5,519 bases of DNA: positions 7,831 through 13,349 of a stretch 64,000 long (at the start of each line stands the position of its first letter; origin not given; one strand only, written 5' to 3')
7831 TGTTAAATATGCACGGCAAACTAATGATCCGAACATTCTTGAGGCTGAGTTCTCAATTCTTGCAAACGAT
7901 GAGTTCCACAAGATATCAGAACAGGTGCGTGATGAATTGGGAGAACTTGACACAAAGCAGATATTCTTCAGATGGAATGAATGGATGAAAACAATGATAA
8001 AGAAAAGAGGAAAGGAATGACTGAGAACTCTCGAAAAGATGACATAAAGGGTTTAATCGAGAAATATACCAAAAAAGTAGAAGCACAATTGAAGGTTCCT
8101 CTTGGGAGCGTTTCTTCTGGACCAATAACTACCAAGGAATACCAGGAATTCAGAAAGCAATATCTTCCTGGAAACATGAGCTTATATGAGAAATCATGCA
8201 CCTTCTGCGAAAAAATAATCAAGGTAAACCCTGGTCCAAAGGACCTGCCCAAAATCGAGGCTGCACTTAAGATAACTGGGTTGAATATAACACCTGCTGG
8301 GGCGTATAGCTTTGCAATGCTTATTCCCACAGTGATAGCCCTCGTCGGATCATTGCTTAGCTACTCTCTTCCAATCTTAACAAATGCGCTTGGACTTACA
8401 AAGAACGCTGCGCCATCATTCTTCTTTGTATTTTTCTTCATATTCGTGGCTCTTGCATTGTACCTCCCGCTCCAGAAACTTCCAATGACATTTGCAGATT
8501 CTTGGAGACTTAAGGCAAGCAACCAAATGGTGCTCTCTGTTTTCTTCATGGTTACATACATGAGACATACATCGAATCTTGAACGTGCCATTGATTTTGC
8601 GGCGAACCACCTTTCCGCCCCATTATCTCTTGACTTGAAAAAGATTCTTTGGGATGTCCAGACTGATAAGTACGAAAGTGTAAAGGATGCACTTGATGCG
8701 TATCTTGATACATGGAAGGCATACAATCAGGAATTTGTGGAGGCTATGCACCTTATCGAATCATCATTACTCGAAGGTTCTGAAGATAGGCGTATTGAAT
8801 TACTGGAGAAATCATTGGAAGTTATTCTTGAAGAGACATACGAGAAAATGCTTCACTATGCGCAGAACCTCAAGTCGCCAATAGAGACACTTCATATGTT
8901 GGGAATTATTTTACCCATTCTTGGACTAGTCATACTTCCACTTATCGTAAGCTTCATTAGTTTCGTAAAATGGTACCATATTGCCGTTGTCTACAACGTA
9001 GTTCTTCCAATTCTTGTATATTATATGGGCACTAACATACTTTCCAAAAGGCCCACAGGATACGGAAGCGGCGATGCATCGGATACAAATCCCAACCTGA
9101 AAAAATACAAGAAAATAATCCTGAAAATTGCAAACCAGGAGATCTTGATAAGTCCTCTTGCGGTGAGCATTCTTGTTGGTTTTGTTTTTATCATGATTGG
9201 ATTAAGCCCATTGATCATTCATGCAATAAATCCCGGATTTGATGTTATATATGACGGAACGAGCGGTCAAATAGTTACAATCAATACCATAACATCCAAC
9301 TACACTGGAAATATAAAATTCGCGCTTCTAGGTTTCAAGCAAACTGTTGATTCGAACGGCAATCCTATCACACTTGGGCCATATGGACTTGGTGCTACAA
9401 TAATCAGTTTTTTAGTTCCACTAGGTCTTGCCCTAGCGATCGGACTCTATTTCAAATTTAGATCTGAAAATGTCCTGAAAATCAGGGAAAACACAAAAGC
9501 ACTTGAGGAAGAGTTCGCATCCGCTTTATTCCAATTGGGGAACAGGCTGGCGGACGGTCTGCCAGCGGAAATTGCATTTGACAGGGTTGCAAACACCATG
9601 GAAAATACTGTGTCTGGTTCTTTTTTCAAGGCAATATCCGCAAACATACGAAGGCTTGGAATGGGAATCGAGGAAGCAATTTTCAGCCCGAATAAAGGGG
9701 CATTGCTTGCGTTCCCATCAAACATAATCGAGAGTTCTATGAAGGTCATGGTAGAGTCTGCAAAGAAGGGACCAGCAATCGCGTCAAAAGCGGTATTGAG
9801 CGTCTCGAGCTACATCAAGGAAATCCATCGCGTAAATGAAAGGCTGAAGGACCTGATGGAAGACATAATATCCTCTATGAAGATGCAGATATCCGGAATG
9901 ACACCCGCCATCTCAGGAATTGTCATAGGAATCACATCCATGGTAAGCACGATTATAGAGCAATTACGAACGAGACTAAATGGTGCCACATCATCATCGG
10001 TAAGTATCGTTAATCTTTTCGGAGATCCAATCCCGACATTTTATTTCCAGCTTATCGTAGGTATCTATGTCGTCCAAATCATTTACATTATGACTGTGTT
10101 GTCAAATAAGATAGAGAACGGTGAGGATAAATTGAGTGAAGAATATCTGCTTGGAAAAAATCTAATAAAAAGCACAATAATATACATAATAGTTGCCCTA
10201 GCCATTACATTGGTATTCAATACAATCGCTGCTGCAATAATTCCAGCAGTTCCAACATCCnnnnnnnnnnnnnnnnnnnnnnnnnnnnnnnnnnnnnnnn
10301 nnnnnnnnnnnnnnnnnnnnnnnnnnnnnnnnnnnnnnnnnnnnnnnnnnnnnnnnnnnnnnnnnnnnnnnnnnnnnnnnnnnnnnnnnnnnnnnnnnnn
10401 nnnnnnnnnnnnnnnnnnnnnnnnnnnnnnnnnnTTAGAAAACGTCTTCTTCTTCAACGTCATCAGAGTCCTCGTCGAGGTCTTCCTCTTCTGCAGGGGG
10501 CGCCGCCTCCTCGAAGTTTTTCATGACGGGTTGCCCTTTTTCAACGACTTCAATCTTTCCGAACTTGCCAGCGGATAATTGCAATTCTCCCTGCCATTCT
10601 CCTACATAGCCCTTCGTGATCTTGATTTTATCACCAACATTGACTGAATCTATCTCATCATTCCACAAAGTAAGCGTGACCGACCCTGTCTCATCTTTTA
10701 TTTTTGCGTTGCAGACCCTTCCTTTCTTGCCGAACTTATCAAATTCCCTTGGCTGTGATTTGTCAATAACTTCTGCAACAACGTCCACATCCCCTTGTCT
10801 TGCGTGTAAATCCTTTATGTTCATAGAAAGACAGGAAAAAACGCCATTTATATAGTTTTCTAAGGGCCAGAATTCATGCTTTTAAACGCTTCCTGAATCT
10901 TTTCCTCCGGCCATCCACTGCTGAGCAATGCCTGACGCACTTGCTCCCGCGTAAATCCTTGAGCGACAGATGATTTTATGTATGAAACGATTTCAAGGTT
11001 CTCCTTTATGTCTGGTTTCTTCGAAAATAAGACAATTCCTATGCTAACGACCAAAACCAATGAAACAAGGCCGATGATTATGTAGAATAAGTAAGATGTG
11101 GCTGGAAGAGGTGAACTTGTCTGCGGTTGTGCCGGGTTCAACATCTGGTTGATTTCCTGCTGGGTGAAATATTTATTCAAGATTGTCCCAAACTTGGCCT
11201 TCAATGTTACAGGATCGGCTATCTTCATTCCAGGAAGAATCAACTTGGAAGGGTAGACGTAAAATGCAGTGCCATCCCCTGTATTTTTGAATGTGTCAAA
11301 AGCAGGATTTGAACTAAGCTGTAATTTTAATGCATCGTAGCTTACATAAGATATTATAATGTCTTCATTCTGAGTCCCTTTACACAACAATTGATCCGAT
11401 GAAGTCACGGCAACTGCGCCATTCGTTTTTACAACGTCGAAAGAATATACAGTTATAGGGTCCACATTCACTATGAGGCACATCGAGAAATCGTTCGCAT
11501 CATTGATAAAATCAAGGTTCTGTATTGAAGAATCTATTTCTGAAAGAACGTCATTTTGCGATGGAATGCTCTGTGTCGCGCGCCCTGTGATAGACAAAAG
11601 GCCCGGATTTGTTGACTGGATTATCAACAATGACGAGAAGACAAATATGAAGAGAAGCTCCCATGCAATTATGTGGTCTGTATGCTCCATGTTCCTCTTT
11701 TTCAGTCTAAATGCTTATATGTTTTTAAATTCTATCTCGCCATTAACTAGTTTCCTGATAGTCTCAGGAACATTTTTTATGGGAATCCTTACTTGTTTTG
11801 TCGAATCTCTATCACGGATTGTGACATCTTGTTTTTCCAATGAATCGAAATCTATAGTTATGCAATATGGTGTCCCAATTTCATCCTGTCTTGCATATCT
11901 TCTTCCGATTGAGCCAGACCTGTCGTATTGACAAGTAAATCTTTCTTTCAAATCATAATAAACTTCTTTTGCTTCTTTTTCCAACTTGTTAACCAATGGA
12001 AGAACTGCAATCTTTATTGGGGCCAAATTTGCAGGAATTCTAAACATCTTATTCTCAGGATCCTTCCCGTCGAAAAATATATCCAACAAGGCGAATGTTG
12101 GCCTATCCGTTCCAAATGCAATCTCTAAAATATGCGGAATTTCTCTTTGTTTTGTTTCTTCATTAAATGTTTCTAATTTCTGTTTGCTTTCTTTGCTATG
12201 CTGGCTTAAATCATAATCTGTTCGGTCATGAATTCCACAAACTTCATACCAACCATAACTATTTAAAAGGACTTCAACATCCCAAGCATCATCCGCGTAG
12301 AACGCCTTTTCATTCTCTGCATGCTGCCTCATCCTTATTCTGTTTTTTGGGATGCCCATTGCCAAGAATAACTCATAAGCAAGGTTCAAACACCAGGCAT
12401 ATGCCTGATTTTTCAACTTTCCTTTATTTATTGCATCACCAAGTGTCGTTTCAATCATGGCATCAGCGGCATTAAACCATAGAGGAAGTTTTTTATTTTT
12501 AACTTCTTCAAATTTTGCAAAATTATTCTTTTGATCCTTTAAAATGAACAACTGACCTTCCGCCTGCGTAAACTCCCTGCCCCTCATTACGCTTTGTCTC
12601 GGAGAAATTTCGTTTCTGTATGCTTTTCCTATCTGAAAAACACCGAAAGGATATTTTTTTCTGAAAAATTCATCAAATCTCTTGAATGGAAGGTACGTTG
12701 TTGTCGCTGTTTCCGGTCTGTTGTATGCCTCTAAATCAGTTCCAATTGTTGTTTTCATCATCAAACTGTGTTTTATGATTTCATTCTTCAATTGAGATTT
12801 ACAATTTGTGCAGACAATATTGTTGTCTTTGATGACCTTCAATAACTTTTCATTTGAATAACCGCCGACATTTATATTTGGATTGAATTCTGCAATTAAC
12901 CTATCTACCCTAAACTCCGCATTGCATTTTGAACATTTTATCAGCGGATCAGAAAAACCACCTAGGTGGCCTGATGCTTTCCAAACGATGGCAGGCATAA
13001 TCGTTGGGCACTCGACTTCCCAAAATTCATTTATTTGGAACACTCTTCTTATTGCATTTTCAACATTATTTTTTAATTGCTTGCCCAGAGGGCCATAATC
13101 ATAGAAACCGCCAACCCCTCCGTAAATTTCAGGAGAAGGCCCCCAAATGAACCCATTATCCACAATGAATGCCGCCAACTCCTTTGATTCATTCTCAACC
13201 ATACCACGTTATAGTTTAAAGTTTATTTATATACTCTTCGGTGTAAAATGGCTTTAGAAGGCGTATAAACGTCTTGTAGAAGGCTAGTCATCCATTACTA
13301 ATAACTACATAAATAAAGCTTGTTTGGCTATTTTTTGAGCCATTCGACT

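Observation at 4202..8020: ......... intein splitting the conserved IEDT/PEL motif of the pilus/archaellum ATPase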

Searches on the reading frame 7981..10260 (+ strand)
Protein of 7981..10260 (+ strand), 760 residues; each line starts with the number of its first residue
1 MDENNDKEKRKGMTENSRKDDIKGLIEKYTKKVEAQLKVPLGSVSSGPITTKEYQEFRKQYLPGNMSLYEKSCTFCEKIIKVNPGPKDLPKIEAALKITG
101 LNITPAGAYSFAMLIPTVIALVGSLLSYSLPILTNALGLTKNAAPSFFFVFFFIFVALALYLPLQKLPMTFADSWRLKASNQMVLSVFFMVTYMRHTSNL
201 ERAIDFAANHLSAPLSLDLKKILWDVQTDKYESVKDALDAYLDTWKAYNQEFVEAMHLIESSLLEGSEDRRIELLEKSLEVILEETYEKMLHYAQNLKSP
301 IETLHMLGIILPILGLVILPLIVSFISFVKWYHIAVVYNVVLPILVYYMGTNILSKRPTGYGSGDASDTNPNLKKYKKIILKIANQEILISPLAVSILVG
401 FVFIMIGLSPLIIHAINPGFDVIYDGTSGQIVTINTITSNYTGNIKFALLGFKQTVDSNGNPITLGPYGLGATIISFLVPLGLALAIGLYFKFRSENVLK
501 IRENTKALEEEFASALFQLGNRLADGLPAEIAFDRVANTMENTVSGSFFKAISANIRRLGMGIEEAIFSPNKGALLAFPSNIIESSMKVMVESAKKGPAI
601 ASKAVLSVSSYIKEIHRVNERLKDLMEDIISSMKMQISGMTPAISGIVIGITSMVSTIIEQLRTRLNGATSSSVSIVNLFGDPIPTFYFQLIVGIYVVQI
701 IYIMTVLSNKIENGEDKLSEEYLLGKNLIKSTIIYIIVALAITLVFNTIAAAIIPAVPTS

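Call 27: search_protein_families(library=pfam, proteins=[window:7981-10260:+], max_evalue=0.01)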
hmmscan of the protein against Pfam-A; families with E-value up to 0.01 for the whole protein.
window:7981-10260:+ (760 aa): 0 families

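Call 28: search_protein_families(library=ncbifam, proteins=[window:7981-10260:+], max_evalue=0.01)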
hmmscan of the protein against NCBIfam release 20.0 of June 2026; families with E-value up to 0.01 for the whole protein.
window:7981-10260:+ (760 aa): 0 families

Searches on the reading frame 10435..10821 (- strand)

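Call 27: search_protein_families(library=pfam, proteins=[window:10435-10821:-], max_evalue=0.01)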
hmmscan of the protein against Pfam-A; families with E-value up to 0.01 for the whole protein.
window:10435-10821:- (128 aa): 2 families
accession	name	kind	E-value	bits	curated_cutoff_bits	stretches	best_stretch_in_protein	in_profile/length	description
PF01336.31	tRNA_anti-codon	-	2.4e-09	37.4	27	1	13-87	2-72/75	OB-fold nucleic acid binding domain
PF21473.3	Ssb-like_OB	-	3.3e-09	37.3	24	1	13-92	18-97/97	Single-stranded DNA binding protein Ssb-like, OB fold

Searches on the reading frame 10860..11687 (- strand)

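Call 27: search_protein_families(library=pfam, proteins=[window:10860-11687:-], max_evalue=0.01)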
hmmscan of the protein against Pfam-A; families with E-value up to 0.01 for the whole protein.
window:10860-11687:- (275 aa): 1 family
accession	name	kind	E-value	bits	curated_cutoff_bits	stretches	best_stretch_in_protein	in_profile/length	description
PF00627.37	UBA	-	0.00098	19.4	22.4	1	241-259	10-28/37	UBA/TS-N domain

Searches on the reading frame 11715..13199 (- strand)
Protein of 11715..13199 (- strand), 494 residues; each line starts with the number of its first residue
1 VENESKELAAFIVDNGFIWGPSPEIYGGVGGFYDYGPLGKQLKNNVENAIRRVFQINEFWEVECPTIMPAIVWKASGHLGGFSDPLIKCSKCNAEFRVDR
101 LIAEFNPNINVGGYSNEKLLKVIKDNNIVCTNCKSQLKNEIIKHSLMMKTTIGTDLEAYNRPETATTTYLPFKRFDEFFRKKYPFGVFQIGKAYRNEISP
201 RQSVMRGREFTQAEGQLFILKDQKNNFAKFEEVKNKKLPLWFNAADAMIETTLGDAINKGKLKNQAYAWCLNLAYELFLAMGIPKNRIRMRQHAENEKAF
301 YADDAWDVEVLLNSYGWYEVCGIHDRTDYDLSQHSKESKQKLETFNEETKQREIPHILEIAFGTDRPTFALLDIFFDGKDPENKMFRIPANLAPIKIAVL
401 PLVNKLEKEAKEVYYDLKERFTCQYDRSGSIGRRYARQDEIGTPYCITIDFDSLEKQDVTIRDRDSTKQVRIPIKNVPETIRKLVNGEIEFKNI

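Call 27: search_protein_families(library=pfam, proteins=[window:11715-13199:-], max_evalue=0.01)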
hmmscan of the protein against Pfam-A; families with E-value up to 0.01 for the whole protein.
window:11715-13199:- (494 aa): 3 families
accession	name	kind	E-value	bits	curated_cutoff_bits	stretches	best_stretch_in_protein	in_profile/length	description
PF03129.25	HGTP_anticodon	-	2e-22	79.6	21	1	396-483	1-93/94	Anticodon binding domain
PF00587.30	tRNA-synt_2b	-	1e-09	39.2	29.3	1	176-223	27-75/179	tRNA synthetase class II core domain (G, H, P, S and T)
PF00152.25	tRNA-synt_2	-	0.0038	16.8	25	0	42-70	24-52/308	tRNA synthetases class II (D, K and N)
